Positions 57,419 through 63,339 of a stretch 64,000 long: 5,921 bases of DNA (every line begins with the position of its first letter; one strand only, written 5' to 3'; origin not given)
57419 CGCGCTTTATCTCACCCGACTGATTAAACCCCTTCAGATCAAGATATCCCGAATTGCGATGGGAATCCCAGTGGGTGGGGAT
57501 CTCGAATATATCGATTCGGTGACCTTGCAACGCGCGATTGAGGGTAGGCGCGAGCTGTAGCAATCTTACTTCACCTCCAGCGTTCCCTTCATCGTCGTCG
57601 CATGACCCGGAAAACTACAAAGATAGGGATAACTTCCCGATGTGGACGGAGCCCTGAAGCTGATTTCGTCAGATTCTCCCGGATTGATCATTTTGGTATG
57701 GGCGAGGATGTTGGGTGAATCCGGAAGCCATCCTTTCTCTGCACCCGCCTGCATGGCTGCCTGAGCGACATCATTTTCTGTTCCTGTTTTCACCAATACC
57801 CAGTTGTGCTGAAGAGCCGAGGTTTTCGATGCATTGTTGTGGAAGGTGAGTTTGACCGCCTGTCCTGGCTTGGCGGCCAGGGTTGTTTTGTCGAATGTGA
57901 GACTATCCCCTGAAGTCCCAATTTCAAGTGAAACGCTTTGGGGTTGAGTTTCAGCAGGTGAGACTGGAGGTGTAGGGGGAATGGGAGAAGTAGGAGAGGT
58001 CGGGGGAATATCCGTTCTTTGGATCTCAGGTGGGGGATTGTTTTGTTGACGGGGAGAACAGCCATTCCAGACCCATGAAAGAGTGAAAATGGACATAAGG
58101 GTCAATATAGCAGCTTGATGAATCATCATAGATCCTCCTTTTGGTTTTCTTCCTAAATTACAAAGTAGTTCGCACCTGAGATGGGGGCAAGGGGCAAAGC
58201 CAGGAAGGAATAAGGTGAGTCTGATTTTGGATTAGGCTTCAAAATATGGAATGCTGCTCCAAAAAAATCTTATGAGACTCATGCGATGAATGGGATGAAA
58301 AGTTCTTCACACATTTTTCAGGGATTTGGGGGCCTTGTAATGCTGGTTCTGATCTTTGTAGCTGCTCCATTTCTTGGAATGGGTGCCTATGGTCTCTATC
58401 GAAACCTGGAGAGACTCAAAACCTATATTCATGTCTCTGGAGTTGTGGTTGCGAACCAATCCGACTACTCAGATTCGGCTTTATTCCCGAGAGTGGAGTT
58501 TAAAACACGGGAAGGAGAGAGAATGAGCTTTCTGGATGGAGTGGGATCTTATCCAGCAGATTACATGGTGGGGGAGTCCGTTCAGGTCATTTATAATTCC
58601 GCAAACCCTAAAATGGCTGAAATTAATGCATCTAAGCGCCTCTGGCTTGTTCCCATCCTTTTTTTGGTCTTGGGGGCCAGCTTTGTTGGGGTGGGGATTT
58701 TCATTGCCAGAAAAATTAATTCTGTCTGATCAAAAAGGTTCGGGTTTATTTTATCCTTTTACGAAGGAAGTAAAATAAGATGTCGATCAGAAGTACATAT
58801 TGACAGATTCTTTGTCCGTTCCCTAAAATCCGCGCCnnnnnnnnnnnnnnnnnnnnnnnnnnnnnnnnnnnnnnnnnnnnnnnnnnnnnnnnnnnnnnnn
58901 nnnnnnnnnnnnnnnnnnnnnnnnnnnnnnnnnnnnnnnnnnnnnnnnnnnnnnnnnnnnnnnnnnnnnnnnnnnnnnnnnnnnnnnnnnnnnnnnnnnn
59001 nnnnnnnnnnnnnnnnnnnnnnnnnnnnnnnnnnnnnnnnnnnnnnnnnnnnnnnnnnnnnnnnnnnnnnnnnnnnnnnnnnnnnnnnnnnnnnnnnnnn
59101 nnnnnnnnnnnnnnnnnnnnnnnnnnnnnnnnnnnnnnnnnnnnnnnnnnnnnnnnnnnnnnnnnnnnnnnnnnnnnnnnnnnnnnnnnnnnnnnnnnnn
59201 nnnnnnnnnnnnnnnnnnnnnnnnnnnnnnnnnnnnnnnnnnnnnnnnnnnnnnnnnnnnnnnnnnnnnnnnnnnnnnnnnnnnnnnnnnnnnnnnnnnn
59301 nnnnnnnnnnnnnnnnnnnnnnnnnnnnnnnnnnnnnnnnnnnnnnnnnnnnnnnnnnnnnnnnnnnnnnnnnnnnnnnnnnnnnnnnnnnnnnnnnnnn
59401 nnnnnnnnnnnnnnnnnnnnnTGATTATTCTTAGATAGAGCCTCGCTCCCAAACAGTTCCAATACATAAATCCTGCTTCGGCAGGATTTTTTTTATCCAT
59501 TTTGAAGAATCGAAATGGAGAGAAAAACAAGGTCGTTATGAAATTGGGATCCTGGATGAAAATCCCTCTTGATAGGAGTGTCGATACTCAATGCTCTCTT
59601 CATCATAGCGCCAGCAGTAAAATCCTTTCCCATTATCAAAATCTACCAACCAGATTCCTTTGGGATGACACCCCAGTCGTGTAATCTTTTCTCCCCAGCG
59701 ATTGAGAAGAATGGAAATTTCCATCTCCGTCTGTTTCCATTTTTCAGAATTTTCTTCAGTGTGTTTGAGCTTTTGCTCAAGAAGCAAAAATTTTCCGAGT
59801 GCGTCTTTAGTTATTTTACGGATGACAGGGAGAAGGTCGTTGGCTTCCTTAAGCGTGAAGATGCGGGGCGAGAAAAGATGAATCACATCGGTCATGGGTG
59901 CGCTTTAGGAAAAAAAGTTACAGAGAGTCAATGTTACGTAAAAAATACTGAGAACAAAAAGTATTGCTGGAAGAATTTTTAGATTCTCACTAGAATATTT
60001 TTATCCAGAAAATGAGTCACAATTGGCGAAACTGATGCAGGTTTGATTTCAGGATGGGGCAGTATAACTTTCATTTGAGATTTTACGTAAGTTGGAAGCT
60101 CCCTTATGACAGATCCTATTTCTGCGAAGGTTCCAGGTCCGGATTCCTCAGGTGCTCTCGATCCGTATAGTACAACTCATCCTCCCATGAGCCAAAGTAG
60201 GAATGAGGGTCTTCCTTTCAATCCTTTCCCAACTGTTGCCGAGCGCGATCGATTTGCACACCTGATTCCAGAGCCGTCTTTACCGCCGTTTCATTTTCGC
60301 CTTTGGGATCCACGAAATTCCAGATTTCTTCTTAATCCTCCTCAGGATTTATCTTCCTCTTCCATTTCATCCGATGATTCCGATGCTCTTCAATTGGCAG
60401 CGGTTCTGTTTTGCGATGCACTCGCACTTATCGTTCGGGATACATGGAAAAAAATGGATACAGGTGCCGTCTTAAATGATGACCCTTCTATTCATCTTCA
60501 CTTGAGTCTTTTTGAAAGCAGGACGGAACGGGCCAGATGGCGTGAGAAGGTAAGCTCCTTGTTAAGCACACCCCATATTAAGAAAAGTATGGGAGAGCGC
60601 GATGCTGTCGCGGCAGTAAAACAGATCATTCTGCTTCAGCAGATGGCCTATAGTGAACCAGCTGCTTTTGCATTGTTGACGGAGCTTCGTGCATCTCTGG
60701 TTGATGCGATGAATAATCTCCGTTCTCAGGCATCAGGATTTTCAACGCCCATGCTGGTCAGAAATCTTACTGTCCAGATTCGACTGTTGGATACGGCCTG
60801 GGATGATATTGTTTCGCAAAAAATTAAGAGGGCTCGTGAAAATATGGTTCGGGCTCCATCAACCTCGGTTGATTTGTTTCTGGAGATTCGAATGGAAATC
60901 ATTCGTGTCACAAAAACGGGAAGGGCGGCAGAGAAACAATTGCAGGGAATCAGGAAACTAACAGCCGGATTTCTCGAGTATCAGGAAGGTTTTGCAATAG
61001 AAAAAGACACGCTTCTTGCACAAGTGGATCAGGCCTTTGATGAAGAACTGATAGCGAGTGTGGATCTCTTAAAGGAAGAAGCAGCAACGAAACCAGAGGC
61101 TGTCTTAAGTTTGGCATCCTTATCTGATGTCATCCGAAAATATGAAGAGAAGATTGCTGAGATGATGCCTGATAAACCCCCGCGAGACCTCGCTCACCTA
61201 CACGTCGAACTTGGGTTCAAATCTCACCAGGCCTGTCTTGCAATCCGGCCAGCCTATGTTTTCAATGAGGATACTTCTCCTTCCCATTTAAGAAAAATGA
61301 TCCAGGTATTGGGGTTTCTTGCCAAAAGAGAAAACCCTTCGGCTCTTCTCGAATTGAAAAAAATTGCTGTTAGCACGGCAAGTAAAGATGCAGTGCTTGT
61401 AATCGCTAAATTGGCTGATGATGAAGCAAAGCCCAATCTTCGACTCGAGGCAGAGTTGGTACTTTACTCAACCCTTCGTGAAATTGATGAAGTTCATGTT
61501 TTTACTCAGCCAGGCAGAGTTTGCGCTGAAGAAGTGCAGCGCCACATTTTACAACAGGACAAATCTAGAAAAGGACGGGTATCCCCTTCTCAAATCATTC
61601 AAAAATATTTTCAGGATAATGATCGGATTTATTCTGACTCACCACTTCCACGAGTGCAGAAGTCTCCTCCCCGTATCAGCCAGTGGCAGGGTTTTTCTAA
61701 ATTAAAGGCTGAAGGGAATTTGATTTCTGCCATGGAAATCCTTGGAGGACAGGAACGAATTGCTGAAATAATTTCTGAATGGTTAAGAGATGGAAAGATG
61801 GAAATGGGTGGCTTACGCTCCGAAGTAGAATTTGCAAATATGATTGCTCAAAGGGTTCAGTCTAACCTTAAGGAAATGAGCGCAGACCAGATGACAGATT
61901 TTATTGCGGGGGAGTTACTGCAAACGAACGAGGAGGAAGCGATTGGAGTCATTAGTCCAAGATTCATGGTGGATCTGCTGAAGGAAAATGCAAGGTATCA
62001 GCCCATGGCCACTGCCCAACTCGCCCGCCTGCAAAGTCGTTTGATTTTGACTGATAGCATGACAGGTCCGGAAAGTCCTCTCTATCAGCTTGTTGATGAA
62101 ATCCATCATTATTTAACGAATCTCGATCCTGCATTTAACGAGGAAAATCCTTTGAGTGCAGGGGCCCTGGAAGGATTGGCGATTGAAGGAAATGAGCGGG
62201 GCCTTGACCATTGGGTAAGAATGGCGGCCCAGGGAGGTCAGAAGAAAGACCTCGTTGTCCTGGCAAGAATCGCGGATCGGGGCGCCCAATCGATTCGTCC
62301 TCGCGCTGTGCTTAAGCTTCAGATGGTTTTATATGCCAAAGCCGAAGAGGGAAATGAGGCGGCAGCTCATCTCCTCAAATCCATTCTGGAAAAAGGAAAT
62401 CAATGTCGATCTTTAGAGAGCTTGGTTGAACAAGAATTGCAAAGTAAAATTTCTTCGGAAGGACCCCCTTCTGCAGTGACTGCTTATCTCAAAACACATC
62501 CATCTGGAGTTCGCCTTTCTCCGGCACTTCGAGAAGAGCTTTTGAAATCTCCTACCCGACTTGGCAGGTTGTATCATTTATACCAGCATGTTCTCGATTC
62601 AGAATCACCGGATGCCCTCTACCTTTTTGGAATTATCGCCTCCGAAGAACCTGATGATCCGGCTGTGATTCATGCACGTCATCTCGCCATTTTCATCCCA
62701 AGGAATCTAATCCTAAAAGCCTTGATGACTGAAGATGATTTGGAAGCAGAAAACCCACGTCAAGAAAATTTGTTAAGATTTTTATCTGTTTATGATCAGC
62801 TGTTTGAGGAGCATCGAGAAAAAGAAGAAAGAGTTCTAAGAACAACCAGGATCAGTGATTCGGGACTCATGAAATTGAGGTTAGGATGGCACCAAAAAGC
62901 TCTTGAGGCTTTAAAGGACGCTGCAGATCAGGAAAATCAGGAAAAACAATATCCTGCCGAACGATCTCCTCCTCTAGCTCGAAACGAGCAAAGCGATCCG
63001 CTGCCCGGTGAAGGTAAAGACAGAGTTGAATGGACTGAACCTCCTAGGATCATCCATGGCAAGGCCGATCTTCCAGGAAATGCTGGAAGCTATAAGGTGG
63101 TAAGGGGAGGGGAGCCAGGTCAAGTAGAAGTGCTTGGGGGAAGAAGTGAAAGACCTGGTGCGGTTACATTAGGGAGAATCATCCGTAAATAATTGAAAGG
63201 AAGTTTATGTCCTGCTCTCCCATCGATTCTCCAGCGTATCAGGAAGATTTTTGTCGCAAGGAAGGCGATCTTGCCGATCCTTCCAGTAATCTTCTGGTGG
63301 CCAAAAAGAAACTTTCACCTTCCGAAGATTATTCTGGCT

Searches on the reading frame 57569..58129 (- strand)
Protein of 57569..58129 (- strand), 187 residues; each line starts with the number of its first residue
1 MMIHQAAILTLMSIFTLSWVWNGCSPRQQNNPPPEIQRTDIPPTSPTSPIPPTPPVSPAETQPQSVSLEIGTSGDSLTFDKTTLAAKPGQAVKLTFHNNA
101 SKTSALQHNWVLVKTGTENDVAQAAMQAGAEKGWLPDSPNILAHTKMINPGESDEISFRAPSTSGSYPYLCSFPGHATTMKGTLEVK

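Call 3: search_protein_families(library=pfam, proteins=[window:57569-58129:-], max_evalue=0.01)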
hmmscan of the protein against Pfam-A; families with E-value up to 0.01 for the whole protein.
window:57569-58129:- (187 aa): 2 families
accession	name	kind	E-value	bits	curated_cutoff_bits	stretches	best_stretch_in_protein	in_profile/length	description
PF00127.26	Copper-bind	-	3.2e-13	50.4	21.2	1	70-187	5-99/99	Copper binding proteins, plastocyanin/azurin family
PF13473.12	Cupredoxin_1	-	0.00011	22.6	27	0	142-184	64-102/104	Cupredoxin-like domain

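Call 4: search_protein_families(library=ncbifam, proteins=[window:57569-58129:-], max_evalue=0.01)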
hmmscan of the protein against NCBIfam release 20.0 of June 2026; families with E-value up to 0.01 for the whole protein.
window:57569-58129:- (187 aa): 5 families
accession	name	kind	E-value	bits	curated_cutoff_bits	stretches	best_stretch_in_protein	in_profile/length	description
TIGR02695.1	azurin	equivalog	3.5e-21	75.8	105.1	1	72-185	6-124/125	azurin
TIGR02656.1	cyanin_plasto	equivalog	2.8e-05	24.4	87.85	1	68-187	3-99/99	plastocyanin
TIGR03095.1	rusti_cyanin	equivalog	5.6e-05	23.4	146.7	1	82-182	52-143/148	rusticyanin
NF051440.1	CuResCopIPSEAE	equivalog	0.00062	19.6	280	0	106-187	97-179/180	copper-resistant cuproprotein CopI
TIGR02376.1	Cu_nitrite_red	equivalog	0.0024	17.2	296.3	0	144-176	98-133/326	copper-containing nitrite reductase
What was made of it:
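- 57566..58729 (.): Genome-specific cargo in the recR-mglA slot where mglB sits in other lineages: an azurin-like cupredoxin (57566-58129, -) and a DUF3592 membrane protein (58286-58729, +). Pfam and NCBIfam (calls 3 and 4).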

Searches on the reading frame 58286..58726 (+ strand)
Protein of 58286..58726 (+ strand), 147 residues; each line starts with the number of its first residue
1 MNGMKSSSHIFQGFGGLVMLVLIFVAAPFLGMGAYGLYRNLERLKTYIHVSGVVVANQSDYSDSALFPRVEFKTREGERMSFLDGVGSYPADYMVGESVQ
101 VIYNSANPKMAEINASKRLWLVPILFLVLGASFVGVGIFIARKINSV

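Call 3: search_protein_families(library=pfam, proteins=[window:58286-58726:+], max_evalue=0.01)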
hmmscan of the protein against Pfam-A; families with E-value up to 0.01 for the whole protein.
window:58286-58726:+ (147 aa): 1 family
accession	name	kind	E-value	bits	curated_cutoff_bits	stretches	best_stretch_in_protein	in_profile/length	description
PF12158.14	DUF3592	-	2.3e-06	28.6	25.3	1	52-114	3-80/84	Domain of unknown function (DUF3592)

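Call 4: search_protein_families(library=ncbifam, proteins=[window:58286-58726:+], max_evalue=0.01)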
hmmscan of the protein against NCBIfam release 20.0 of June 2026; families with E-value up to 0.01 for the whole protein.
window:58286-58726:+ (147 aa): 0 families

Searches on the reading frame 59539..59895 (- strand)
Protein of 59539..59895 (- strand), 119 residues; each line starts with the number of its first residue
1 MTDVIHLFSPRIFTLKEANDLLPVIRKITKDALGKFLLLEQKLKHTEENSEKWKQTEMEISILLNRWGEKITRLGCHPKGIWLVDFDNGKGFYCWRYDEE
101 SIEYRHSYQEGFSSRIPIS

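Call 3: search_protein_families(library=pfam, proteins=[window:59539-59895:-], max_evalue=0.01)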
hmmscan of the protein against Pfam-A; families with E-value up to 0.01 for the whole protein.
window:59539-59895:- (119 aa): 1 family
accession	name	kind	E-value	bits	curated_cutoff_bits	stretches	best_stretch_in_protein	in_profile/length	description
PF09969.14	DUF2203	-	8.7e-21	75.3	24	1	11-118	1-122/122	Uncharacterized conserved protein (DUF2203)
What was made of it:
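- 59536..59895 (-): DUF2203 gene, convergent with mglA. It is a conserved neighbour in the closest subclade only. Pfam E 9e-21 (call 3).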

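Call 4: search_protein_families(library=ncbifam, proteins=[window:59539-59895:-], max_evalue=0.01)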
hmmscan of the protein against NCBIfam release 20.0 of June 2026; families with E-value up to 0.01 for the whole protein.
window:59539-59895:- (119 aa): 0 families

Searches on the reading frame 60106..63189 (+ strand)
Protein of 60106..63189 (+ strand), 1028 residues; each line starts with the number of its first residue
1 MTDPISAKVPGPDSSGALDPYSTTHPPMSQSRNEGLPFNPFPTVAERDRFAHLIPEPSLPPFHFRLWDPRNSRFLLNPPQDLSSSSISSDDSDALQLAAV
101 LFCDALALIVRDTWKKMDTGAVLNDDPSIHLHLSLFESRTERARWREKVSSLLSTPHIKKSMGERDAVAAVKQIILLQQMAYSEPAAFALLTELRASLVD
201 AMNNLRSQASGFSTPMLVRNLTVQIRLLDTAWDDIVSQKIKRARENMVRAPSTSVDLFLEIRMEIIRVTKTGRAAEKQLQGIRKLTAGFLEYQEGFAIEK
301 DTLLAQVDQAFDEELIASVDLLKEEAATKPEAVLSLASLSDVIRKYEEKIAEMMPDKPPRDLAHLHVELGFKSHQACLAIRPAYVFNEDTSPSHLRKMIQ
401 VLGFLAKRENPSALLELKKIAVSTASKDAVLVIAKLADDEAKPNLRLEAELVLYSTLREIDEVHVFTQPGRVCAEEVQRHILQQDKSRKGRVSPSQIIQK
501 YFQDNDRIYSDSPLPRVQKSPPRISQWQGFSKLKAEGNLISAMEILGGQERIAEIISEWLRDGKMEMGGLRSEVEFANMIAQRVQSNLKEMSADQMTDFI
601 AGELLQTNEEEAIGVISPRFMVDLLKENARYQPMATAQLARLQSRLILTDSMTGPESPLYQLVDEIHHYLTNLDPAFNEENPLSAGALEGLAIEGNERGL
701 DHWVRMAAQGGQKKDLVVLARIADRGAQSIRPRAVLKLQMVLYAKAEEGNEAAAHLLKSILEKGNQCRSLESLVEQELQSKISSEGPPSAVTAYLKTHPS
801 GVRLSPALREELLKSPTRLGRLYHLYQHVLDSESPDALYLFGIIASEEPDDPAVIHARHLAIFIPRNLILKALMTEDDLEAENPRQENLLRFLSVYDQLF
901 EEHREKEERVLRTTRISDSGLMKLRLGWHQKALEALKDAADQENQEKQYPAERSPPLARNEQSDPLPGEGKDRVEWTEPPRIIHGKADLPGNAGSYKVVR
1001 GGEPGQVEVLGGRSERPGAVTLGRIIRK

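Call 3: search_protein_families(library=pfam, proteins=[window:60106-63189:+], max_evalue=0.01)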
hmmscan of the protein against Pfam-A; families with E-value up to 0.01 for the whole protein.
window:60106-63189:+ (1028 aa): 0 families

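Call 4: search_protein_families(library=ncbifam, proteins=[window:60106-63189:+], max_evalue=0.01)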
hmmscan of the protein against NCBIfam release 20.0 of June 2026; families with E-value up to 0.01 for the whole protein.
window:60106-63189:+ (1028 aa): 0 families

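Call 63: search_solved_structures(query=window:60106-63189:+, max_evalue=1)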
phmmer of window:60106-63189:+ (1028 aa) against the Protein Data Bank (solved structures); distinct sequences matched with E-value up to 1: 0.
